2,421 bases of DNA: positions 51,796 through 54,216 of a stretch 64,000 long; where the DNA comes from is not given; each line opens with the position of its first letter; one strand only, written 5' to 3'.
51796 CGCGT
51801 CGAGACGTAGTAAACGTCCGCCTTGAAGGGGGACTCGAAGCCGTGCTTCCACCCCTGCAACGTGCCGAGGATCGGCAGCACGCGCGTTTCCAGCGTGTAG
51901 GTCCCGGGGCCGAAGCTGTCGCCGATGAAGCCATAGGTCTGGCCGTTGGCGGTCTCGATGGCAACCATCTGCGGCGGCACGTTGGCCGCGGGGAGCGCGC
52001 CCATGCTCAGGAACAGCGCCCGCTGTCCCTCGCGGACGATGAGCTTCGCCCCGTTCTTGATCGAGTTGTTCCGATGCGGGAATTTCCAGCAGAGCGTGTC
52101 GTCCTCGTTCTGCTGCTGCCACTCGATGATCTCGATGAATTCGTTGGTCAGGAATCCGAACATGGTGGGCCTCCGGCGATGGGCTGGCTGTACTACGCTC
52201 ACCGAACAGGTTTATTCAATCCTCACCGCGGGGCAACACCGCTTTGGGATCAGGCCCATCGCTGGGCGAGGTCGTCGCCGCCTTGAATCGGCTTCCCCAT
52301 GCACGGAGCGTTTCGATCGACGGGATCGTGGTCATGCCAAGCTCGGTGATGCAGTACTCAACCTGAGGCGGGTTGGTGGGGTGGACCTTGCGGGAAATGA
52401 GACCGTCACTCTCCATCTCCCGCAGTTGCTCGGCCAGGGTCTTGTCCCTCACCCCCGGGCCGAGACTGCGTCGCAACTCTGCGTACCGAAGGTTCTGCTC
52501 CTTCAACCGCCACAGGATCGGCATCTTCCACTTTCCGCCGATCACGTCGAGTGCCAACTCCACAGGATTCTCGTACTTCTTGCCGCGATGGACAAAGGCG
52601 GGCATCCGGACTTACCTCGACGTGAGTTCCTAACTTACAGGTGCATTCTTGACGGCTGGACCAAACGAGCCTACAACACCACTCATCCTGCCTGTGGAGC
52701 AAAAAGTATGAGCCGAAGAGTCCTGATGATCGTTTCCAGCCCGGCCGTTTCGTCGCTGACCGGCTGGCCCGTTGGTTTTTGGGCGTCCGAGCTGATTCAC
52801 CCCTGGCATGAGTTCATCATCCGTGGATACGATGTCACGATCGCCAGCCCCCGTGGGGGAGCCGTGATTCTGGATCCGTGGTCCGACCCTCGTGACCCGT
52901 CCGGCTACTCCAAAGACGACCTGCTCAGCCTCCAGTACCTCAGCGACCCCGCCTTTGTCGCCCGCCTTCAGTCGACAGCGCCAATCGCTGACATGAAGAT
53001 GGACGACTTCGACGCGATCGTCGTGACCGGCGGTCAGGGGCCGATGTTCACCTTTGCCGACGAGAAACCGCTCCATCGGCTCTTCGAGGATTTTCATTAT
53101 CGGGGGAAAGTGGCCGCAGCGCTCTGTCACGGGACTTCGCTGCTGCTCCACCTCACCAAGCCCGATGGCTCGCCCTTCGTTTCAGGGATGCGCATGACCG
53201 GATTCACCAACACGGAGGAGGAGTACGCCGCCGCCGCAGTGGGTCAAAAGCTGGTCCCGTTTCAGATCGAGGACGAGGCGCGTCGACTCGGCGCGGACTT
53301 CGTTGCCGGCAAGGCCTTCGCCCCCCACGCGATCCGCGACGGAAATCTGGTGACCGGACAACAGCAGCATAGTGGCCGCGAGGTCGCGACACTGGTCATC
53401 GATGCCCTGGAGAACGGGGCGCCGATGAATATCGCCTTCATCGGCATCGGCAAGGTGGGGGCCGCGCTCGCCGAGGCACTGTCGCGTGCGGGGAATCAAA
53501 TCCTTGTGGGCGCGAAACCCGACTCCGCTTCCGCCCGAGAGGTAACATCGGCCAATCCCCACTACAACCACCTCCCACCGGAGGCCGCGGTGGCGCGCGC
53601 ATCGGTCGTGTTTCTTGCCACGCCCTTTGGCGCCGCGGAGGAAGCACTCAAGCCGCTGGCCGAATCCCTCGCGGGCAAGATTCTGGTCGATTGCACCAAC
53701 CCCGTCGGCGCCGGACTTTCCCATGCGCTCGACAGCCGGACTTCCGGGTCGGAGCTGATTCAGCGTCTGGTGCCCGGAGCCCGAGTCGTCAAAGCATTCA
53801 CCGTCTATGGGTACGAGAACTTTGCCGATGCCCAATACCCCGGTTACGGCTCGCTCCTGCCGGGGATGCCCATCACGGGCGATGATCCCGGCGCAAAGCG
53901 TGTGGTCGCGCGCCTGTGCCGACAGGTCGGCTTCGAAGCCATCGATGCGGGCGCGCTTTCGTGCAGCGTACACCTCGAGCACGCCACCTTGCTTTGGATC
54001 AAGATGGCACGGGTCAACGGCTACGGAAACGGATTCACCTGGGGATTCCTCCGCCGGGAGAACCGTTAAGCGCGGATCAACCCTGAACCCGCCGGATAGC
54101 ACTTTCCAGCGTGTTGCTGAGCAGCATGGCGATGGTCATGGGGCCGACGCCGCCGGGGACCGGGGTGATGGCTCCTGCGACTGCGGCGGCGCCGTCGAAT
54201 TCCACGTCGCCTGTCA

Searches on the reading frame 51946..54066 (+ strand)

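Call 80: search_protein_families(library=pfam, proteins=[window:51946-54066:+], max_evalue=0.0001)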
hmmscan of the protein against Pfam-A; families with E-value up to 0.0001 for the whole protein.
window:51946-54066:+ (707 aa): 5 families
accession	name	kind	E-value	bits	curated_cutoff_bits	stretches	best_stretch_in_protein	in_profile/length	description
PF03807.23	F420_oxidored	-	7.5e-18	65.4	21.6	1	496-586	2-94/94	NADP oxidoreductase coenzyme F420-dependent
PF01965.30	DJ-1_PfpI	-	8.4e-12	45.7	26.6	1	281-484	14-162/165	DJ-1/PfpI family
PF17124.11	ThiJ_like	-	2.3e-07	31.3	30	1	277-400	5-138/186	ThiJ/PfpI family-like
PF10727.15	Rossmann-like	-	2.3e-07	31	23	1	494-591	15-115/131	Rossmann-like domain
PF03446.21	NAD_binding_2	-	5.4e-05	23.7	21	0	495-585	1-94/161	NAD binding domain of 6-phosphogluconate dehydrogenase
